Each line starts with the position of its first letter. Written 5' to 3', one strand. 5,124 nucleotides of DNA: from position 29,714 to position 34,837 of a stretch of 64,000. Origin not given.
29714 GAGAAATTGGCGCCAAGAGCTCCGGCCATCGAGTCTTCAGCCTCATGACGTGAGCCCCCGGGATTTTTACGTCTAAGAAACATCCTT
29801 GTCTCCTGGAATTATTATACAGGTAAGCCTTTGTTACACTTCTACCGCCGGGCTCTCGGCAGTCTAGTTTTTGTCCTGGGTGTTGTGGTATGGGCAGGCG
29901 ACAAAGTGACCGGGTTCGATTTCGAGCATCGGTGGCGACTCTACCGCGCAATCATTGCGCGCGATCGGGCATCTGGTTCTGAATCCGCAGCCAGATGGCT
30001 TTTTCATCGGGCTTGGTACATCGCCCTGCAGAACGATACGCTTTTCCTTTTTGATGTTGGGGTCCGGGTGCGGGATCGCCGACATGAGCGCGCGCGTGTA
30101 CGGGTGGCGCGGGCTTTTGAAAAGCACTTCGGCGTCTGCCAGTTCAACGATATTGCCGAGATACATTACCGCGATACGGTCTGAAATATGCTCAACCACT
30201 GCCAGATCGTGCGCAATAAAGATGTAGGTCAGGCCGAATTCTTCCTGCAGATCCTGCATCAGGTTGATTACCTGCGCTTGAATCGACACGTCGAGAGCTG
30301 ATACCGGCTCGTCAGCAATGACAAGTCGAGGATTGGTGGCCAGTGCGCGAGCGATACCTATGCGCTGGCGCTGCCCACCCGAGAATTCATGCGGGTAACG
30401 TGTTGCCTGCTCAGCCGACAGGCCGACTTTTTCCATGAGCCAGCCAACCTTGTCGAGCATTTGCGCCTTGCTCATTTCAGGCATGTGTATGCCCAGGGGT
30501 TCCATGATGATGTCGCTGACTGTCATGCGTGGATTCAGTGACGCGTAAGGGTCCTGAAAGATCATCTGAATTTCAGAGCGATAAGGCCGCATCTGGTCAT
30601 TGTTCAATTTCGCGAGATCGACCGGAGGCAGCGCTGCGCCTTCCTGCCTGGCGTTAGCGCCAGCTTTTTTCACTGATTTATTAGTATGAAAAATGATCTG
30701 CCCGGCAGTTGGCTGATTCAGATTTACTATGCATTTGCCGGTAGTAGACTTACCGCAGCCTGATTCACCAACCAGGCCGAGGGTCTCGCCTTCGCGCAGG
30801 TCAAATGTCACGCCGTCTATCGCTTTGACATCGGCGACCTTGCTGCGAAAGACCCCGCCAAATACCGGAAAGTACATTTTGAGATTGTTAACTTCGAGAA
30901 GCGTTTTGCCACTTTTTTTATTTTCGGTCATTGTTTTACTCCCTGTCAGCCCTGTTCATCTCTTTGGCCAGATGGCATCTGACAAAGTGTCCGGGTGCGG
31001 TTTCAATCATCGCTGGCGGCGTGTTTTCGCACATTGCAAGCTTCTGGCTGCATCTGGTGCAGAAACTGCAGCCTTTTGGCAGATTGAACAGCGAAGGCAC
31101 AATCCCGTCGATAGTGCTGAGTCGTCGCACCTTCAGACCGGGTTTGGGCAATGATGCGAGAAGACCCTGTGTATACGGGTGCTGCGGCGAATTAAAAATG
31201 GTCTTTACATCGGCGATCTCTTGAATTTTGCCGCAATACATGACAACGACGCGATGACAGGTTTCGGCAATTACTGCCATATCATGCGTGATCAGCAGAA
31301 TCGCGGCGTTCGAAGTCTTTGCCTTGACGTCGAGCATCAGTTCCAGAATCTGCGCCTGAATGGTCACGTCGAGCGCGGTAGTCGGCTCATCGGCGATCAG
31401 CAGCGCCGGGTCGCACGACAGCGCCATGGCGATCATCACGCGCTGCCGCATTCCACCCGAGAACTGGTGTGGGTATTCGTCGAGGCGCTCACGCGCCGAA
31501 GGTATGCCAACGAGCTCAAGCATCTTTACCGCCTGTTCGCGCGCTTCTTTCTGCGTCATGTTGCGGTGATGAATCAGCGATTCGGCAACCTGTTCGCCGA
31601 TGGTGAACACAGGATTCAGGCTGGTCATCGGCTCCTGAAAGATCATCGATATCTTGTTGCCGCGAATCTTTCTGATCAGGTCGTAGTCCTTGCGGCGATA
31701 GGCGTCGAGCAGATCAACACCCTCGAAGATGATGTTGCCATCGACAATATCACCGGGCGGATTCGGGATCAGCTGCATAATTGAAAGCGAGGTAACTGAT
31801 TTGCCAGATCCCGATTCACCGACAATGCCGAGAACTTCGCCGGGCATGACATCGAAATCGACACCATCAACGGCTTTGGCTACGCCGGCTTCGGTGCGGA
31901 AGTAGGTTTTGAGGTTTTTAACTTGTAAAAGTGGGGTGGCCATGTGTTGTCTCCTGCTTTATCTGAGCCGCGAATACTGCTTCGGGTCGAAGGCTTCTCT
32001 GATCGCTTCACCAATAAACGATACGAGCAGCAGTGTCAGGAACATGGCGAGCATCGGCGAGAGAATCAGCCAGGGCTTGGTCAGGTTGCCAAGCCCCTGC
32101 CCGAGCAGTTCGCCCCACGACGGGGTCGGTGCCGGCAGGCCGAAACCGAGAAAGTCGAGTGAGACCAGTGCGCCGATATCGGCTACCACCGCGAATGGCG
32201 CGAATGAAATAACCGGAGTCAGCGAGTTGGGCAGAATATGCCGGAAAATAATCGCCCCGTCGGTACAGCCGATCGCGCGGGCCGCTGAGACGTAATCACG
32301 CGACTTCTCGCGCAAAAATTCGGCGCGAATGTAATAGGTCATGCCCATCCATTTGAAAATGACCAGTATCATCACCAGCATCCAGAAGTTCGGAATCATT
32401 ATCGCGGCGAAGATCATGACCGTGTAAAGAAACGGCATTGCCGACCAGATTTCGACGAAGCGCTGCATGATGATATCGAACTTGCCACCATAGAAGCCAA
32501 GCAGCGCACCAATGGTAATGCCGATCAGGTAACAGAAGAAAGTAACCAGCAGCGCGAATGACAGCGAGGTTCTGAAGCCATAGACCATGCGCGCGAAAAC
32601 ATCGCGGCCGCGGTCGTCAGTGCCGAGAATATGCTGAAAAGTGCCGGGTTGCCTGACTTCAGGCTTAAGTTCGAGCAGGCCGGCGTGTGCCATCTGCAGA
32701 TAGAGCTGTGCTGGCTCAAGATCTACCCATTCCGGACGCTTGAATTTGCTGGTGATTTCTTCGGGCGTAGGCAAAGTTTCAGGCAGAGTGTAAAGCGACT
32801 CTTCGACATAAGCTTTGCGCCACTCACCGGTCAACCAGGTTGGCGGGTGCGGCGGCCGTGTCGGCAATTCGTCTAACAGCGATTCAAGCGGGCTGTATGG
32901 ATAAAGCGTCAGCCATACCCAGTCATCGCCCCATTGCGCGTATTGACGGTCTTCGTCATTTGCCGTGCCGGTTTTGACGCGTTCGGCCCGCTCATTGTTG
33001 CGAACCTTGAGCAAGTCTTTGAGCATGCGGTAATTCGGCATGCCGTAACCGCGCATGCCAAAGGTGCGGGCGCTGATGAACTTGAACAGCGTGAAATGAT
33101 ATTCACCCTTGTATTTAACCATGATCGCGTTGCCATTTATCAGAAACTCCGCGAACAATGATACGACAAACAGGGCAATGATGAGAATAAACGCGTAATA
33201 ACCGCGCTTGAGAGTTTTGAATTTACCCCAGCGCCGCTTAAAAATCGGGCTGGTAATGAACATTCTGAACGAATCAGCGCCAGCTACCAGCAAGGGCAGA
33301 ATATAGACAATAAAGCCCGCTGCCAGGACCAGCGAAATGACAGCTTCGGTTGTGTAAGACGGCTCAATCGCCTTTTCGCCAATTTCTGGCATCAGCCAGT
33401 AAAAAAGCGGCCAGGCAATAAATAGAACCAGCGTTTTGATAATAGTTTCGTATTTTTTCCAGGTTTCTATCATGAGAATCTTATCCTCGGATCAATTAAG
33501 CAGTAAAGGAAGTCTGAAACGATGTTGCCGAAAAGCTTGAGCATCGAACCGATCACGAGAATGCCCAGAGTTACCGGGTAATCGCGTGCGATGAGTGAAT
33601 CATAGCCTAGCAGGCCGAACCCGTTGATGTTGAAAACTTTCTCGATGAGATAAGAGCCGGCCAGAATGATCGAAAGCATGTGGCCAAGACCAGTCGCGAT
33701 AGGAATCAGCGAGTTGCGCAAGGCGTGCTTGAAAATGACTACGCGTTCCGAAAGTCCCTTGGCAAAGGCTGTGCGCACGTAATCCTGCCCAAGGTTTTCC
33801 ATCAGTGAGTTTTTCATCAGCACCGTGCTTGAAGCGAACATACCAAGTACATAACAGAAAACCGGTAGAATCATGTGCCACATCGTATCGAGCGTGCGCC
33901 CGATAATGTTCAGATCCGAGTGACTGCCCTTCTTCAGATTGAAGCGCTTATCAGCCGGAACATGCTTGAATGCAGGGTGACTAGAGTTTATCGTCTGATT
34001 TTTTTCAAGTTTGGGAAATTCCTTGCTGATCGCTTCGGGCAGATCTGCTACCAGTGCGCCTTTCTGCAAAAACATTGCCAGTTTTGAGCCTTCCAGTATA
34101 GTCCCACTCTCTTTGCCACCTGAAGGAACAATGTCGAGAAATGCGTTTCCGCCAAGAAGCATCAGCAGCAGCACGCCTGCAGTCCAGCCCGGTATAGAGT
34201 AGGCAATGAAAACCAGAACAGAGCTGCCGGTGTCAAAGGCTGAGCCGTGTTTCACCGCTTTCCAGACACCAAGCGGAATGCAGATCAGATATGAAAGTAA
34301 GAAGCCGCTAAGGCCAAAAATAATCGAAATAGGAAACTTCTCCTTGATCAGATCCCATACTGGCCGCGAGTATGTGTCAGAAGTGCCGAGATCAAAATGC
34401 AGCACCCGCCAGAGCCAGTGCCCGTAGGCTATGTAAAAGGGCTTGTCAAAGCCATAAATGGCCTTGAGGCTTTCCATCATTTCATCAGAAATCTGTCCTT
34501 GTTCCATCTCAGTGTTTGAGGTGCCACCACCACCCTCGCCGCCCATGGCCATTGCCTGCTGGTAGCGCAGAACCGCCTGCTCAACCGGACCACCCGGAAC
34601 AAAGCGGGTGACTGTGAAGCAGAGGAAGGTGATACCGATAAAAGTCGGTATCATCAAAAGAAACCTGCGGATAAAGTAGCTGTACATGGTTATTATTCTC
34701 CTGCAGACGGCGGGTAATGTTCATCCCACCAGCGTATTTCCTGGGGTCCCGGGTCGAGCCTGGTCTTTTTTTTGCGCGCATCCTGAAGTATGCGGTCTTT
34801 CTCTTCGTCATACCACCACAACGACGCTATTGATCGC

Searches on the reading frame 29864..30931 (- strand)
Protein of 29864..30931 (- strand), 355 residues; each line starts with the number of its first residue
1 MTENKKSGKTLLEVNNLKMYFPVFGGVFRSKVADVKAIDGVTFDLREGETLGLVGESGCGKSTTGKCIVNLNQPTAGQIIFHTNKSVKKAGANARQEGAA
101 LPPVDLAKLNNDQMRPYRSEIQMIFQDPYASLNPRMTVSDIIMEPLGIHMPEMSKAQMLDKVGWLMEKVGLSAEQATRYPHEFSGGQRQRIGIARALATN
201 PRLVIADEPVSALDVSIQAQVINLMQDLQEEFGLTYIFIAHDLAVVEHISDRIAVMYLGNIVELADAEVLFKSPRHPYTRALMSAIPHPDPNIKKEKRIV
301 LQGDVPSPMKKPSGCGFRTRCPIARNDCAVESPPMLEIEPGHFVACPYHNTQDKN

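Call 8: search_protein_families(library=pfam, proteins=[window:29864-30931:-], max_evalue=0.001)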
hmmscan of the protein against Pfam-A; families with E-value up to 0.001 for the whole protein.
window:29864-30931:- (355 aa): 3 families
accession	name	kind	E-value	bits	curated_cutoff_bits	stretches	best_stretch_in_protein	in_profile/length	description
PF00005.33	ABC_tran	-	3.4e-32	112.3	25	1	39-210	2-136/137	ABC transporter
PF08352.17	oligo_HPY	-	1.6e-19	70.5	27.1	1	262-328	1-65/65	Oligopeptide/dipeptide transporter, C-terminal region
PF13304.12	AAA_21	-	0.0005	20.7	27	0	177-230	232-288/304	AAA domain, putative AbiEii toxin, Type IV TA system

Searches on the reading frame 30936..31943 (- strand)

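Call 8: search_protein_families(library=pfam, proteins=[window:30936-31943:-], max_evalue=0.001)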
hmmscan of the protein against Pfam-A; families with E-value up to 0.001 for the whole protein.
window:30936-31943:- (335 aa): 3 families
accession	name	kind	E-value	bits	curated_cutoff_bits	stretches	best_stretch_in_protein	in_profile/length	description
PF00005.33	ABC_tran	-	2.7e-28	99.7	25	1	26-189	2-137/137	ABC transporter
PF08352.17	oligo_HPY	-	3.2e-18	66.3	27.1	1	242-305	2-65/65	Oligopeptide/dipeptide transporter, C-terminal region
PF13304.12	AAA_21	-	2.7e-07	31.4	27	1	153-225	230-303/304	AAA domain, putative AbiEii toxin, Type IV TA system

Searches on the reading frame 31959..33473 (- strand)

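Call 8: search_protein_families(library=pfam, proteins=[window:31959-33473:-], max_evalue=0.001)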
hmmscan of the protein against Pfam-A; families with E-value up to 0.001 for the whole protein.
window:31959-33473:- (504 aa): 1 family
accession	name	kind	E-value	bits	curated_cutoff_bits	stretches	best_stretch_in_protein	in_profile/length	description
PF00528.27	BPD_transp_1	-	4.2e-31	108.5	26.4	1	318-498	1-181/184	Binding-protein-dependent transport system inner membrane component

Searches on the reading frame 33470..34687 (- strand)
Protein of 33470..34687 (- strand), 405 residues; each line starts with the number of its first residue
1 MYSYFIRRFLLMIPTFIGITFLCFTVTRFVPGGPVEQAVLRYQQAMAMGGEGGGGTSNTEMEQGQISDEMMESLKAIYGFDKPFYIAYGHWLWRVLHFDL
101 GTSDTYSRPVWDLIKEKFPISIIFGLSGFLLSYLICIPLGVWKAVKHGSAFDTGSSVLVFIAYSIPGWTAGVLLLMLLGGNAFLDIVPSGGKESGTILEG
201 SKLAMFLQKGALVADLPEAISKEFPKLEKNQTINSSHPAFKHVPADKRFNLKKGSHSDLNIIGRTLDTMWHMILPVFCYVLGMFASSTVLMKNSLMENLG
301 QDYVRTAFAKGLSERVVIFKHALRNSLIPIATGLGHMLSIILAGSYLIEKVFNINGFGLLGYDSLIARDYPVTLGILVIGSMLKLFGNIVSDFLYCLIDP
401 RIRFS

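Call 8: search_protein_families(library=pfam, proteins=[window:33470-34687:-], max_evalue=0.001)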
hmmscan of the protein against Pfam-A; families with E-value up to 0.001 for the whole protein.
window:33470-34687:- (405 aa): 1 family
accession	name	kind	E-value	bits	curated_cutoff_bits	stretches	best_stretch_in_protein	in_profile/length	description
PF00528.27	BPD_transp_1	-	1.3e-30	107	26.4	1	137-403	2-183/184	Binding-protein-dependent transport system inner membrane component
